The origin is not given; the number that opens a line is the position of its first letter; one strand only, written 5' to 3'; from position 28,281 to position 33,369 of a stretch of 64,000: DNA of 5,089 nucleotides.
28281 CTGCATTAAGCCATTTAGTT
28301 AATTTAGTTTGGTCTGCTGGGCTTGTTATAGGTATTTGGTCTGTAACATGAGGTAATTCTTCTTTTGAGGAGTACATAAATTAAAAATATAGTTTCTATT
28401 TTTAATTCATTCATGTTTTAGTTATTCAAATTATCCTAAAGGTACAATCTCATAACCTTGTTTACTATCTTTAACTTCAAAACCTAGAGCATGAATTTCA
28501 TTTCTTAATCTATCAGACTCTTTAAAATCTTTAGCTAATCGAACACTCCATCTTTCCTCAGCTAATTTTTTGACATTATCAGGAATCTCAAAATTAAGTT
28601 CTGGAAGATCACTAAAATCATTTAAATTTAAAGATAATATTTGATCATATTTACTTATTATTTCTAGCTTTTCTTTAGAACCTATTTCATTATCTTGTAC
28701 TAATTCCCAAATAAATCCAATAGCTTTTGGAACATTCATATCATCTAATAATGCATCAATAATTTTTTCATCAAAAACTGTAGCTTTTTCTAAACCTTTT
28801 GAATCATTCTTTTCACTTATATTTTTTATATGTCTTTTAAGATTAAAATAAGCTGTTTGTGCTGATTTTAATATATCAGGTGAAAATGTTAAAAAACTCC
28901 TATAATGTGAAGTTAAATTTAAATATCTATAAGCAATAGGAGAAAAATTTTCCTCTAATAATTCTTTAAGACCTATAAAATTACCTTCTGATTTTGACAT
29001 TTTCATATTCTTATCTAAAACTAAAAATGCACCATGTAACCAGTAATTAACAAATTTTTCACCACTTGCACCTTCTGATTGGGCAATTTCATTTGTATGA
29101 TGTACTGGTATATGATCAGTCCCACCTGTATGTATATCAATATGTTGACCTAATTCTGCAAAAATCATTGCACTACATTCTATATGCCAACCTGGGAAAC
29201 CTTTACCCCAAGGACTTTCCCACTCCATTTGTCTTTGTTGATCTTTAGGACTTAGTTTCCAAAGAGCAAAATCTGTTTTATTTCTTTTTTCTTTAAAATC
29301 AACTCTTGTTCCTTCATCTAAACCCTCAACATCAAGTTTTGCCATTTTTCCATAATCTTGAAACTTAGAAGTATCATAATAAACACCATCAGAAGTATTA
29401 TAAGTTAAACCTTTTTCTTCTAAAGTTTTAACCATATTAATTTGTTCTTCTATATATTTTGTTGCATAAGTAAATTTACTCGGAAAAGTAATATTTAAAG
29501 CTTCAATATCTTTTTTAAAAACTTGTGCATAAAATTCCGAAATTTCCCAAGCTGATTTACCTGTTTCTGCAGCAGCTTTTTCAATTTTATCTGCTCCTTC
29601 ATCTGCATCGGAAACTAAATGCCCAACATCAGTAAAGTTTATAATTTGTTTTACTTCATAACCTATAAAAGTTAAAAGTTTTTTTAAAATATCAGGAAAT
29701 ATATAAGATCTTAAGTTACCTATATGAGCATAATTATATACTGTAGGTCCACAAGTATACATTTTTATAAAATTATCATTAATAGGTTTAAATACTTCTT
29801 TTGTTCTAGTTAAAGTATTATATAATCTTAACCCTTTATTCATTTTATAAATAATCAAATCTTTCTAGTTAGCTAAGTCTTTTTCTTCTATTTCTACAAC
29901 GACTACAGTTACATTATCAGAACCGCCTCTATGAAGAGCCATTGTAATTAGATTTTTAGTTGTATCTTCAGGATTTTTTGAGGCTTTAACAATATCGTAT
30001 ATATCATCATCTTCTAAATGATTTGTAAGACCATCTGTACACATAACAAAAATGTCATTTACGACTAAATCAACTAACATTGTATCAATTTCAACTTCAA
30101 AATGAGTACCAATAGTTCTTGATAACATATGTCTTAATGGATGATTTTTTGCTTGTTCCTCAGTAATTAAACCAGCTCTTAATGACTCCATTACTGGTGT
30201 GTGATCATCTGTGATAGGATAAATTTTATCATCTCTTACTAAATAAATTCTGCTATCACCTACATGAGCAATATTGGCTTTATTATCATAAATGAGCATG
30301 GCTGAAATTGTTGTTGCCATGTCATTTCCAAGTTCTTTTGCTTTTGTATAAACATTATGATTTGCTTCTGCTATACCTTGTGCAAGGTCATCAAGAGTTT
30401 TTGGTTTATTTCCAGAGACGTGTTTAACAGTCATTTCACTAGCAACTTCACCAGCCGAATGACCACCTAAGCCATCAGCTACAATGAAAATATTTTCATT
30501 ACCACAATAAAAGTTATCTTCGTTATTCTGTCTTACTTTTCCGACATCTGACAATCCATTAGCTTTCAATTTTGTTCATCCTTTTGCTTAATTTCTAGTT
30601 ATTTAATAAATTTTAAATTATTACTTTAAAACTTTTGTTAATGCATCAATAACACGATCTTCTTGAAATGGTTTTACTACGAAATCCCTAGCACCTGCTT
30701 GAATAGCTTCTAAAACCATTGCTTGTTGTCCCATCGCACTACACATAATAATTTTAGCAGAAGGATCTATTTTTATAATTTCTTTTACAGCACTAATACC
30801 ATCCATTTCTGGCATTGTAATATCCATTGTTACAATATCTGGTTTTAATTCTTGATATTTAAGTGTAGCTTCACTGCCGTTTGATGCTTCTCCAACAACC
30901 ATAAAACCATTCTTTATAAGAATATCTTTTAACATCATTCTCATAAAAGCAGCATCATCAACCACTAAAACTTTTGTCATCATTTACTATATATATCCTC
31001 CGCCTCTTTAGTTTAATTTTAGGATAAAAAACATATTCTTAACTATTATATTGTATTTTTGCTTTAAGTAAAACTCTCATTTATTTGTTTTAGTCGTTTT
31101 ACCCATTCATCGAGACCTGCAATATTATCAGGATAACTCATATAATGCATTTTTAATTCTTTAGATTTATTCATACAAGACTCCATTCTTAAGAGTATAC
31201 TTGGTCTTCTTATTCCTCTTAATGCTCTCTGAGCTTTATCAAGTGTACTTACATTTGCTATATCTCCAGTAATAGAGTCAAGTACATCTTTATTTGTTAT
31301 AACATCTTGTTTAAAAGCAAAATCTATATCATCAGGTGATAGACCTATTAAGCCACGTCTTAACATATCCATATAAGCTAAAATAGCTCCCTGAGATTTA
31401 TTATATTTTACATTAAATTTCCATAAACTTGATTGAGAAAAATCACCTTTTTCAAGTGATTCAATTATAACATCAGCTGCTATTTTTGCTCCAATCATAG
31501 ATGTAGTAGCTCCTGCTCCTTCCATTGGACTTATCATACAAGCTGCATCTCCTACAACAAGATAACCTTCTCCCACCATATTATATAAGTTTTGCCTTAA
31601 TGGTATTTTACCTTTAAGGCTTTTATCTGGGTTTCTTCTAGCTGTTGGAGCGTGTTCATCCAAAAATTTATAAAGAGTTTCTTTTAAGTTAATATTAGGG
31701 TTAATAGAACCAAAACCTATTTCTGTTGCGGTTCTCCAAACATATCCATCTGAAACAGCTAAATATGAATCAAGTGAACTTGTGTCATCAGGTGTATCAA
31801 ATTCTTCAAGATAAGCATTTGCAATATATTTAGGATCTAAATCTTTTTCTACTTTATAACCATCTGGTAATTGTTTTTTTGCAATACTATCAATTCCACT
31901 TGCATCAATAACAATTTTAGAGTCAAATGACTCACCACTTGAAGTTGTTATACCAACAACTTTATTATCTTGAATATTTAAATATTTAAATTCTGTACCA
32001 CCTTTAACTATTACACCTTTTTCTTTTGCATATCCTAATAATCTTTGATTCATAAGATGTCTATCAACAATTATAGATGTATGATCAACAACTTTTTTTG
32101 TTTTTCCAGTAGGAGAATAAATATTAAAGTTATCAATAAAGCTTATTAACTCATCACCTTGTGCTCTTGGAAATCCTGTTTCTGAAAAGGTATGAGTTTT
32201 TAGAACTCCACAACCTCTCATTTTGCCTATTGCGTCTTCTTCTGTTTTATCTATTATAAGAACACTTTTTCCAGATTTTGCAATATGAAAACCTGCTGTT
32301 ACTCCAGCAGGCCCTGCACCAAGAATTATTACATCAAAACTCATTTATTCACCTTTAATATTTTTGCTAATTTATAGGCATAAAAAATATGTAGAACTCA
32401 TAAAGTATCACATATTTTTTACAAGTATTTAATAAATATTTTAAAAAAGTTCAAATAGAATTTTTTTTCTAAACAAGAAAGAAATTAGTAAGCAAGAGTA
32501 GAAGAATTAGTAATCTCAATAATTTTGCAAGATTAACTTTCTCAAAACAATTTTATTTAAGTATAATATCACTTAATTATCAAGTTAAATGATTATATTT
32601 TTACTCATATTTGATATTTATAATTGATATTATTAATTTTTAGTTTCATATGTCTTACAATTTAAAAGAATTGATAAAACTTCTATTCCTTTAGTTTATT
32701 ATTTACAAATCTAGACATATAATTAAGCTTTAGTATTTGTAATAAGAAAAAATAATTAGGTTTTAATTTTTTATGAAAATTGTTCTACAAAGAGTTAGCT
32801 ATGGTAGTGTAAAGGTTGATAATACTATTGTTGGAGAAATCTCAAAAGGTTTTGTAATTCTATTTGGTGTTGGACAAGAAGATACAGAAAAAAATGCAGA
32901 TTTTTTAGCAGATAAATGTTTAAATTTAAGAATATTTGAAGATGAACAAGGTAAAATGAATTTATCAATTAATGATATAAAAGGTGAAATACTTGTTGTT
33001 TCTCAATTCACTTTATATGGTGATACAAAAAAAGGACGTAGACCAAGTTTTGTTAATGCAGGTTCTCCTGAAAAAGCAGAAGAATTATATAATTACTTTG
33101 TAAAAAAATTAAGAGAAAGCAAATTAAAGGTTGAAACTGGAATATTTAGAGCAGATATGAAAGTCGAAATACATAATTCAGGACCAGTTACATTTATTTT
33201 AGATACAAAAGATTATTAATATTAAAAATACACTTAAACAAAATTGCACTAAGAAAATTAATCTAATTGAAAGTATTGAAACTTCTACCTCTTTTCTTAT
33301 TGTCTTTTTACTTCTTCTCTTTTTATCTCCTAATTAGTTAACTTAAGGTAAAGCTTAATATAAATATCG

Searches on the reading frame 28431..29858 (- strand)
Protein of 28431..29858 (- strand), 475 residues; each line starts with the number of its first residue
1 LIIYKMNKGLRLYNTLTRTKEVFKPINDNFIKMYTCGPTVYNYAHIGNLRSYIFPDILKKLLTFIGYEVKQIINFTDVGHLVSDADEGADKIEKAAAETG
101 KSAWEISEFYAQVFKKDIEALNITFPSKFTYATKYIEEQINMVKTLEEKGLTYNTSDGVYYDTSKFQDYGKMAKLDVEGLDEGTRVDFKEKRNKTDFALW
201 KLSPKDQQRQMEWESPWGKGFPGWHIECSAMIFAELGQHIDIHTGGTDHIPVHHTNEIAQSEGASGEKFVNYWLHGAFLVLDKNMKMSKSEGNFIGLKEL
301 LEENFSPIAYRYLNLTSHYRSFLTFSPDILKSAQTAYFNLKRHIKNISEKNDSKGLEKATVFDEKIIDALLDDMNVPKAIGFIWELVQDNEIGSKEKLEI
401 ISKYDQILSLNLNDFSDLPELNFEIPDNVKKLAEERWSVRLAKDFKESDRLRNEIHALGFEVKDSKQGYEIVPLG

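Call 75: search_protein_families(library=pfam, proteins=[window:28431-29858:-], max_evalue=0.00001)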
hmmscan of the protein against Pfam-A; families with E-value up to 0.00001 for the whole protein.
window:28431-29858:- (475 aa): 3 families
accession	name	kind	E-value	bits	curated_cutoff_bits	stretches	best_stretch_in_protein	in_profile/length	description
PF01406.26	tRNA-synt_1e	-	3.3e-93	312.8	27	1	23-334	2-300/301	tRNA synthetases class I (C) catalytic domain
PF09334.17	tRNA-synt_1g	-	4.1e-11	42.7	20.1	1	41-165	11-126/391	tRNA synthetases class I (M)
PF01921.24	tRNA-synt_1f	-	1.1e-06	28.2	27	0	170-352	181-344/360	tRNA synthetases class I (K)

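Call 93: list_cluster_members(proteins=[P0007, window:50683-53787:+, window:28431-29855:-, window:56758-58851:+])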
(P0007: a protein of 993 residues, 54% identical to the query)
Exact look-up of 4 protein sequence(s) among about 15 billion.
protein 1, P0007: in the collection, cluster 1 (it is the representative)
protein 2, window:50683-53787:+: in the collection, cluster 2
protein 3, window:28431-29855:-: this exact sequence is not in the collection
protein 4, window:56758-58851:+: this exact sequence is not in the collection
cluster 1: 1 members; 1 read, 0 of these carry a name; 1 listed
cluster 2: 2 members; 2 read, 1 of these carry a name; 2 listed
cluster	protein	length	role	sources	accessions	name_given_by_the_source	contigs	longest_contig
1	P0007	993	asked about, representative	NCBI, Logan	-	-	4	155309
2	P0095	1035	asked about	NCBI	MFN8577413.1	MAG: hypothetical protein U0354_11190 [Candidatus Sericytochromatia bacterium]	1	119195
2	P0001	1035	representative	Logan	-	-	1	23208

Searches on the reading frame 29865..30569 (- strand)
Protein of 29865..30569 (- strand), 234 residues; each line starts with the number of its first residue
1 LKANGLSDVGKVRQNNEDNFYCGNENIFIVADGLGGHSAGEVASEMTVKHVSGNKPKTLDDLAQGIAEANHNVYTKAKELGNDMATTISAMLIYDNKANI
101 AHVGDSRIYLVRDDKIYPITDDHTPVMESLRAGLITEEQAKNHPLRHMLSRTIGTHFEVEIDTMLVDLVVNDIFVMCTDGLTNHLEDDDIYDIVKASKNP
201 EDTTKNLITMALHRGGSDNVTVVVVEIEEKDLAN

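Call 75: search_protein_families(library=pfam, proteins=[window:29865-30569:-], max_evalue=0.00001)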
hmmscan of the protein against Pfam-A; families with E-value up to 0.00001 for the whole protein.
window:29865-30569:- (234 aa): 3 families
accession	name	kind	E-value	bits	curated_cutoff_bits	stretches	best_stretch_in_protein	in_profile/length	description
PF00481.26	PP2C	-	5.5e-17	62.7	20.3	1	23-126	32-143/255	Protein phosphatase 2C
PF13672.11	PP2C_2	-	3.8e-12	46.6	24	1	13-189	9-182/209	Protein phosphatase 2C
PF07228.17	SpoIIE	-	3e-06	27.8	25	0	29-227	8-191/192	Stage II sporulation protein E (SpoIIE)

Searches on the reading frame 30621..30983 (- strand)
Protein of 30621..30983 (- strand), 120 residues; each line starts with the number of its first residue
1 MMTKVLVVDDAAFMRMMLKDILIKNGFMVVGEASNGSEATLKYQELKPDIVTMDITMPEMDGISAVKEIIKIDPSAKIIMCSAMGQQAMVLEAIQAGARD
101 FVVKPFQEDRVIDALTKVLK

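Call 75: search_protein_families(library=pfam, proteins=[window:30621-30983:-], max_evalue=0.00001)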
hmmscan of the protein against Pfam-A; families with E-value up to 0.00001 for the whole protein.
window:30621-30983:- (120 aa): 1 family
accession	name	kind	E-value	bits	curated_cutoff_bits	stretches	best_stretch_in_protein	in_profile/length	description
PF00072.30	Response_reg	-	5.1e-31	107.6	30.2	1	5-115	1-110/111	Response regulator receiver domain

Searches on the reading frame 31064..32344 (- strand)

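Call 75: search_protein_families(library=pfam, proteins=[window:31064-32344:-], max_evalue=0.00001)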
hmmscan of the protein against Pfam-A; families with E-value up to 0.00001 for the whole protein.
window:31064-32344:- (426 aa): 9 families
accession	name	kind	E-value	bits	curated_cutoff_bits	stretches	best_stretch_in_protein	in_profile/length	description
PF01266.30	DAO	-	2.7e-12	47.4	27.9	0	86-291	139-352/353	FAD dependent oxidoreductase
PF04820.20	Trp_halogenase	-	8.8e-12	45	21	1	92-320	154-377/458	Tryptophan halogenase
PF01494.25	FAD_binding_3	-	3.4e-11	43.4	22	1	3-294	2-319/349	FAD binding domain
PF12831.13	FAD_oxidored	-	3.1e-10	40.4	27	1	4-150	1-145/416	FAD dependent oxidoreductase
PF01134.28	GIDA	-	8.5e-09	35.4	22.1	1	4-151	1-150/391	Glucose inhibited division protein A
PF03486.20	HI0933_like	-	1.3e-07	31.8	50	0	4-156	2-169/244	HI0933-like protein Rossmann domain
PF07992.20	Pyr_redox_2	-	6.7e-07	29.5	26.1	0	3-36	1-31/291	Pyridine nucleotide-disulphide oxidoreductase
PF05834.18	Lycopene_cycl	-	1.1e-06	28.4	23.4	0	4-155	1-145/380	Lycopene cyclase protein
PF00890.30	FAD_binding_2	-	1.8e-06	27.8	20.4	0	4-36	1-33/414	FAD binding domain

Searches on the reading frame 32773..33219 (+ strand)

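Call 92: search_protein_families(library=pfam, proteins=[window:32773-33219:+], max_evalue=0.001)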
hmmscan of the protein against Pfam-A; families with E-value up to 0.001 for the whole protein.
window:32773-33219:+ (148 aa): 1 family
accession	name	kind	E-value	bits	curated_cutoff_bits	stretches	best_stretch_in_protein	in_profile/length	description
PF02580.21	Tyr_Deacylase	-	3.4e-61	206.2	25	1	2-144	1-144/144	D-Tyr-tRNA(Tyr) deacylase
